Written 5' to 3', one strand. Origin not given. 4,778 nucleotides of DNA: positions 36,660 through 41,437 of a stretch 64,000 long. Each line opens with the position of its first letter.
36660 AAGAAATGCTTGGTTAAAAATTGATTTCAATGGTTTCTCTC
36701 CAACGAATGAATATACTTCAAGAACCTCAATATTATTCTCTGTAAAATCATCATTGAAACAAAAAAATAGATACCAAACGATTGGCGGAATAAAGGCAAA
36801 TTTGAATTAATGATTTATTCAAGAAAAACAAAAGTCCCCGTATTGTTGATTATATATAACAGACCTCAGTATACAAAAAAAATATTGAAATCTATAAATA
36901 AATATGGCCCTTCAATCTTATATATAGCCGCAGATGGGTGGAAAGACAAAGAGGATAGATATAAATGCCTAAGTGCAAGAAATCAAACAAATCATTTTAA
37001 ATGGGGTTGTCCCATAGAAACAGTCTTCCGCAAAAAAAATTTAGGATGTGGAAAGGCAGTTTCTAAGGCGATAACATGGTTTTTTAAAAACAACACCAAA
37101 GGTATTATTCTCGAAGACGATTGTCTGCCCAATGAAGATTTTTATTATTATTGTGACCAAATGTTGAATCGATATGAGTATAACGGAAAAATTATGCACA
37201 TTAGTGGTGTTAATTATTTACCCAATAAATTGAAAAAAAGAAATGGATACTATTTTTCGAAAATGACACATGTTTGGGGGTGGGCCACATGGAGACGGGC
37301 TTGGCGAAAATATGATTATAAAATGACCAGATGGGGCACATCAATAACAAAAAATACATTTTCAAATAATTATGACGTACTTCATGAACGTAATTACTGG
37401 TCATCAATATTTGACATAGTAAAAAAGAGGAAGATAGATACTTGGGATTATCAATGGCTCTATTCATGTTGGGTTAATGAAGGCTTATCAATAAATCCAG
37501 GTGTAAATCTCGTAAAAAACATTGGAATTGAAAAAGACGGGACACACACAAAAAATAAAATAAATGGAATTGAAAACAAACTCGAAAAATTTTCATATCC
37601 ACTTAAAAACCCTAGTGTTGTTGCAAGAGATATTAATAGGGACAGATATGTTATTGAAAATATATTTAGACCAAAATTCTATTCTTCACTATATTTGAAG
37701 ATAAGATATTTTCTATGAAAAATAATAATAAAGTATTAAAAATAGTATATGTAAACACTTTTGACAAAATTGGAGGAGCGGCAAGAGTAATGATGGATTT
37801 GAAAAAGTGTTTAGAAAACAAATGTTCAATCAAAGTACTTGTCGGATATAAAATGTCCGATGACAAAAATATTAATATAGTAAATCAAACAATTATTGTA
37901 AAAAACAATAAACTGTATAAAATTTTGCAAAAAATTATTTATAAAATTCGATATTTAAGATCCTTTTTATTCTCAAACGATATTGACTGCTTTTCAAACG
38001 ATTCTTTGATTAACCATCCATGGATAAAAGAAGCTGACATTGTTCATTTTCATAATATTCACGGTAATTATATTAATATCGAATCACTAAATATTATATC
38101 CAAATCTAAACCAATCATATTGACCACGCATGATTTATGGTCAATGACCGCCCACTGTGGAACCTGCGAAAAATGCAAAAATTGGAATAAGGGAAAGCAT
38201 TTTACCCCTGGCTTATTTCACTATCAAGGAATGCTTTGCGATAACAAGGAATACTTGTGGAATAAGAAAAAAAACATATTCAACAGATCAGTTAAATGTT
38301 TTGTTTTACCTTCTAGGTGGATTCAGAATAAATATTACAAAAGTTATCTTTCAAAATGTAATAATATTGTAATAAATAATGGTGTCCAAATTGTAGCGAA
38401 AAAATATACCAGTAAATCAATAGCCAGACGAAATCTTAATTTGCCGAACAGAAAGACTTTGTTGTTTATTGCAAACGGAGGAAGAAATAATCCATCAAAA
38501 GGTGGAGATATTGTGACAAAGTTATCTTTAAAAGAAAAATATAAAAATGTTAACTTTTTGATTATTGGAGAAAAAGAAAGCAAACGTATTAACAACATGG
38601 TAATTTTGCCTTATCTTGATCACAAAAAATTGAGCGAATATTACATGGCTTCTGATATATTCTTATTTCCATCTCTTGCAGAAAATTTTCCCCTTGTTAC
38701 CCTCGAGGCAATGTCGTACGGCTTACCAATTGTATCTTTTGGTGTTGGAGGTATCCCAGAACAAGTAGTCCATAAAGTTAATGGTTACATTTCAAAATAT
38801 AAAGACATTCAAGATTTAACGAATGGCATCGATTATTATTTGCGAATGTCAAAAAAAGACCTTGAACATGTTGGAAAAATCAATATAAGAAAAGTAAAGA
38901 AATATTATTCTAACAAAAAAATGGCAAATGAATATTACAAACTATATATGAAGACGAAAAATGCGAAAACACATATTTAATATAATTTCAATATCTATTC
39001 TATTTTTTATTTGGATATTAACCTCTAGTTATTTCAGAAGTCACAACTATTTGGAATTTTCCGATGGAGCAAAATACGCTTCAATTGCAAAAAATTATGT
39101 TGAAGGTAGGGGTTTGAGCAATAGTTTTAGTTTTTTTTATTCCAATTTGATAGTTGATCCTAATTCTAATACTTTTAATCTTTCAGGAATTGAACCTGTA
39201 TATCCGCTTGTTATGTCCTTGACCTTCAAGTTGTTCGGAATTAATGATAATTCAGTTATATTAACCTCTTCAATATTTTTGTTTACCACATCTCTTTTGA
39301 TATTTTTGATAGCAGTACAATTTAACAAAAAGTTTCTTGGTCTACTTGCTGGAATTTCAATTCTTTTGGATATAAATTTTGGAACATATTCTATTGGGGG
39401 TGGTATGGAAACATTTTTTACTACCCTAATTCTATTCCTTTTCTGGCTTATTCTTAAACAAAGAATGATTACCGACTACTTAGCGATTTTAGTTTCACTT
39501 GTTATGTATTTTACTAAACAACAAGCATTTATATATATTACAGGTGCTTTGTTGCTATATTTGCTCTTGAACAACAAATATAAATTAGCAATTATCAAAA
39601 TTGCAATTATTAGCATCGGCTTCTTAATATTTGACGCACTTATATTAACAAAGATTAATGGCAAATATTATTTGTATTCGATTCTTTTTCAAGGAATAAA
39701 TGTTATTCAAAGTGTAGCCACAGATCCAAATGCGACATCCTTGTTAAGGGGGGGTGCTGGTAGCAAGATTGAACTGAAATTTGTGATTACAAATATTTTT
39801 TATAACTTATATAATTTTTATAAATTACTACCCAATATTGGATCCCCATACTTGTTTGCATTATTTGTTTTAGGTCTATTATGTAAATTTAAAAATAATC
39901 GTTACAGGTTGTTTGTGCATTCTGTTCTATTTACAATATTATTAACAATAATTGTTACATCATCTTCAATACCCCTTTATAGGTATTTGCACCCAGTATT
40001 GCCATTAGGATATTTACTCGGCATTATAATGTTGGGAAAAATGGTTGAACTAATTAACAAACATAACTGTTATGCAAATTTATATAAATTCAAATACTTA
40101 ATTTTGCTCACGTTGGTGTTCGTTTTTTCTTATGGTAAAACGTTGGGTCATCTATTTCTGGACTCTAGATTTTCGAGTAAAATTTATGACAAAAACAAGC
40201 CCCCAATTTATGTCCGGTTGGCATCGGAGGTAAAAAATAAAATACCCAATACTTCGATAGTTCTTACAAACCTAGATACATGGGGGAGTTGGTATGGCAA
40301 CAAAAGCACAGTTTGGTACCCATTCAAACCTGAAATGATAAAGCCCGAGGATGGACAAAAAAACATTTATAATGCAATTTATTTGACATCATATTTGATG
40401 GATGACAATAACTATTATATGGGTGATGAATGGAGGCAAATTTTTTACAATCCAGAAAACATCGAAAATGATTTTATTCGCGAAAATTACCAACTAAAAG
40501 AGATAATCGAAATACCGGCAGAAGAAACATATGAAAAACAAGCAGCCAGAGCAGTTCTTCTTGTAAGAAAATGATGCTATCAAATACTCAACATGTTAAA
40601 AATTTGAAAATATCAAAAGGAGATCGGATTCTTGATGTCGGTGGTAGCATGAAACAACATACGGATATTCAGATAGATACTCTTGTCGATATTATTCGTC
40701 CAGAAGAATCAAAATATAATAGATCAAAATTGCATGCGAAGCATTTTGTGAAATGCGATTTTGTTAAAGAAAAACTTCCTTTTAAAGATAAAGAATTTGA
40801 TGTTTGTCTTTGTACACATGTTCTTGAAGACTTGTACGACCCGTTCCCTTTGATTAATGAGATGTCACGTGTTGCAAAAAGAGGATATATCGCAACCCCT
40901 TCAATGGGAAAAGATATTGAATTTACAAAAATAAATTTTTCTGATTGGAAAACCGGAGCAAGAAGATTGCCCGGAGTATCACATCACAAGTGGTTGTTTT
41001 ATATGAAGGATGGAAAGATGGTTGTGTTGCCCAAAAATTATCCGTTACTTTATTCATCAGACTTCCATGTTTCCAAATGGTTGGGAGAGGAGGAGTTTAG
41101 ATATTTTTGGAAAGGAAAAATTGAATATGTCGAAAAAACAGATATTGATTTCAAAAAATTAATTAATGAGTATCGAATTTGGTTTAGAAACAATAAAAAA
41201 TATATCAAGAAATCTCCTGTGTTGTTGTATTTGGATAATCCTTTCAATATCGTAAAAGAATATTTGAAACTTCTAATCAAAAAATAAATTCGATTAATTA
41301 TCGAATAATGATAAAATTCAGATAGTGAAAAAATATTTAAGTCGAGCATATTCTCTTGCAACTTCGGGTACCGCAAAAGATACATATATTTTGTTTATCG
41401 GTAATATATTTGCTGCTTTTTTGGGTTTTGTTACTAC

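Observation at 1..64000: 64-kb single-strand glycosylation supercluster dominated by GT-C-type membrane glycosyltransferases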

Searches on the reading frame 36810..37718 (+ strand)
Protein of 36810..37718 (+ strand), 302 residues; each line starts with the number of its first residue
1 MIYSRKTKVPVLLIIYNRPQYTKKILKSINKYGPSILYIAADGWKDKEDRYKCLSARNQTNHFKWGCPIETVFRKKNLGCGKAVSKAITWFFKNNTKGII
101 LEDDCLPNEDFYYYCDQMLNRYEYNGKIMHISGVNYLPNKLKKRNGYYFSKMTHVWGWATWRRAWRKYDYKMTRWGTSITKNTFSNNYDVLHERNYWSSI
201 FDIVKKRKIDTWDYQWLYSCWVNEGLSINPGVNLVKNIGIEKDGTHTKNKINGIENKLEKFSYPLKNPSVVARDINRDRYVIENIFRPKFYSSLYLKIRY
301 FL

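Call 7: search_protein_families(library=pfam, proteins=[window:36810-37718:+], max_evalue=0.01)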
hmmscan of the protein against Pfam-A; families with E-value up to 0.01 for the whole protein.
window:36810-37718:+ (302 aa): 1 family
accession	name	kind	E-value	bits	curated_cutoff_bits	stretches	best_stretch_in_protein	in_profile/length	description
PF00535.33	Glycos_transf_2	-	0.008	16.6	23.3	0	11-161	2-133/168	Glycosyl transferase family 2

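Call 18: search_protein_families(library=ncbifam, proteins=[window:36810-37718:+], max_evalue=1)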
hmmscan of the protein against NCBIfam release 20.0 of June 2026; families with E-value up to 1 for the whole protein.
window:36810-37718:+ (302 aa): 1 family
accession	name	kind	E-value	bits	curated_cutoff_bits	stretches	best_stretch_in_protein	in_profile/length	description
TIGR01492.1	CPW_WPC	domain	0.17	12.7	35.6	0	90-125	14-43/62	CPW-WPC domain-containing protein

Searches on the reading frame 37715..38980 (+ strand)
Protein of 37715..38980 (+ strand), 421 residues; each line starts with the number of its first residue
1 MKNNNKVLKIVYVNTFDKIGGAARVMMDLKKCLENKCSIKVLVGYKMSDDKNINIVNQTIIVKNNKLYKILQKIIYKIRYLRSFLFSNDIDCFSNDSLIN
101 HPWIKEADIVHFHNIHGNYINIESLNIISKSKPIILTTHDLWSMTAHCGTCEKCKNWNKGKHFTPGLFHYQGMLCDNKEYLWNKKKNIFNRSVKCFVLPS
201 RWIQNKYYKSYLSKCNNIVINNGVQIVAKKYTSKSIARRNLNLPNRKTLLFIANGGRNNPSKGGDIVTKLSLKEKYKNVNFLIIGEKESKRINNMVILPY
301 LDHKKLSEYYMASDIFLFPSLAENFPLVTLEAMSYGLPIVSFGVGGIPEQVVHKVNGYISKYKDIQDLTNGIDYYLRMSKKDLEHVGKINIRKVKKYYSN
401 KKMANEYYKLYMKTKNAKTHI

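Call 7: search_protein_families(library=pfam, proteins=[window:37715-38980:+], max_evalue=0.01)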
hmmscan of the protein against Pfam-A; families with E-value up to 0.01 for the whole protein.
window:37715-38980:+ (421 aa): 4 families
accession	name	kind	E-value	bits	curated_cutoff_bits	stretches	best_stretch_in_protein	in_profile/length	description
PF00534.26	Glycos_transf_1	-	2.5e-24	86.2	26.4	1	251-381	17-161/172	Glycosyl transferases group 1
PF13692.12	Glyco_trans_1_4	-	1.2e-21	77.9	27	1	272-376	27-140/142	Glycosyl transferases group 1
PF13439.12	Glyco_transf_4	-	7.8e-08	33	28.5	1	19-225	1-167/170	Glycosyltransferase Family 4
PF20706.3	GT4-conflict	-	1.6e-05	24.5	26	1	302-340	271-309/385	Family 4 Glycosyltransferase in conflict systems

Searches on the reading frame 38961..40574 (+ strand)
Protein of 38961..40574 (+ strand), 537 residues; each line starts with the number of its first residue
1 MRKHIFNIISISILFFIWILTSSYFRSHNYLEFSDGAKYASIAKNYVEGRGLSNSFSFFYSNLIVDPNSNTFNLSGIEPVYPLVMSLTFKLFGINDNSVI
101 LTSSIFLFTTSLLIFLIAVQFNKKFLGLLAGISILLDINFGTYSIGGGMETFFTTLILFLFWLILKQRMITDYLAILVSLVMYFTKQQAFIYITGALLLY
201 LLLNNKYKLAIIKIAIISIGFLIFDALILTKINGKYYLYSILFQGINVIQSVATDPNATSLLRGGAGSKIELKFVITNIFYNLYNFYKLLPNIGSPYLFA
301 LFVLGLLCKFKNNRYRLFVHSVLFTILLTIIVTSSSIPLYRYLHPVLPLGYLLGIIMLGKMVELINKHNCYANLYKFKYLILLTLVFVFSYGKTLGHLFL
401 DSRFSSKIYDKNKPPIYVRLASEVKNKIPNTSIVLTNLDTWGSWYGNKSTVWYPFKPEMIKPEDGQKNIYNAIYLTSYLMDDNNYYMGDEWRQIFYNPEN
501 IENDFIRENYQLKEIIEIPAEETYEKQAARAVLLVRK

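Call 7: search_protein_families(library=pfam, proteins=[window:38961-40574:+], max_evalue=0.01)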
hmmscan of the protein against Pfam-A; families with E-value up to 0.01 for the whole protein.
window:38961-40574:+ (537 aa): 1 family
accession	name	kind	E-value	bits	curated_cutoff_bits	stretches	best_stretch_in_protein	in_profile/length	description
PF13231.12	PMT_2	-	7.5e-07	29.9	26.1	1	79-223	4-153/160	Dolichyl-phosphate-mannose-protein mannosyltransferase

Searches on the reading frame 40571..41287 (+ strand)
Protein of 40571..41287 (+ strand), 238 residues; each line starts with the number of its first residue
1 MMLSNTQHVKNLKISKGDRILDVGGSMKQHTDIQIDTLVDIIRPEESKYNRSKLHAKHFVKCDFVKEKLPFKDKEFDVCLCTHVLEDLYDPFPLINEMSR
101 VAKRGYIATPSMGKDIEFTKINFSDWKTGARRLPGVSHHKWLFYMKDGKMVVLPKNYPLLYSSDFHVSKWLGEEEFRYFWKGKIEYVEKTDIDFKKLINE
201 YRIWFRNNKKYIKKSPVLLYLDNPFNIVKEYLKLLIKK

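Call 7: search_protein_families(library=pfam, proteins=[window:40571-41287:+], max_evalue=0.01)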
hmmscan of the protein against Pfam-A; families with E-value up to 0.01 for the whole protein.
window:40571-41287:+ (238 aa): 5 families
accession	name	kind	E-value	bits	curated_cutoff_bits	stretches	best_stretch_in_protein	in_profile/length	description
PF08241.18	Methyltransf_11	-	3.6e-09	37.6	21.2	1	45-105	29-90/95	Methyltransferase domain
PF13847.12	Methyltransf_31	-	1.4e-05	25.3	27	1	45-112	44-112/145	Methyltransferase domain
PF07021.18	MetW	-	0.00031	20.9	21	1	14-113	11-113/193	Methionine biosynthesis protein MetW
PF13649.12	Methyltransf_25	-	0.0007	20.7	27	1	47-105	39-96/97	Methyltransferase domain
PF05219.18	DREV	-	0.0019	17.8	26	1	3-102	73-178/265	DREV methyltransferase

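Call 96: find_encoding_contigs(protein=window:40571-41287:+, flank=10000, max_places=4)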
Protein window:40571-41287:+ (238 aa): 3 contigs read that carry it; 3 places shown.
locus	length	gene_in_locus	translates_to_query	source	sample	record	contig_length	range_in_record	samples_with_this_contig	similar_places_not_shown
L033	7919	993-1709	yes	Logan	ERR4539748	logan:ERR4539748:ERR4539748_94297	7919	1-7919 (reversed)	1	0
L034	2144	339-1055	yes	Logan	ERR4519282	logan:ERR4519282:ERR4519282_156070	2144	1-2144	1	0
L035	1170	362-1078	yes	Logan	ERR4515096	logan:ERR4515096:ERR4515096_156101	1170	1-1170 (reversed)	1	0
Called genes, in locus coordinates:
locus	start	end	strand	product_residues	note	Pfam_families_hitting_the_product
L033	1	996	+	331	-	?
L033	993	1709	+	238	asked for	PF13847:Methyltransf_31 (weak), PF08241:Methyltransf_11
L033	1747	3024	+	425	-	PF01943:Polysacc_synt, PF13440:Polysacc_synt_3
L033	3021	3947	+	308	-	PF00535:Glycos_transf_2 (faint)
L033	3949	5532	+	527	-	PF07021:MetW, PF13489:Methyltransf_23, PF08241:Methyltransf_11, PF08242:Methyltransf_12, PF13649:Methyltransf_25, PF13847:Methyltransf_31, PF13489:Methyltransf_23, PF07021:MetW, +9 more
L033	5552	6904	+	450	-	PF13231:PMT_2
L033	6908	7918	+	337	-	?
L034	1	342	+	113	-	?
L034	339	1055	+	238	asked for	PF13847:Methyltransf_31 (weak), PF08241:Methyltransf_11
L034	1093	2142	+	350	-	?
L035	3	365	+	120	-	?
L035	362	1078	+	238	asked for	PF13847:Methyltransf_31 (weak), PF08241:Methyltransf_11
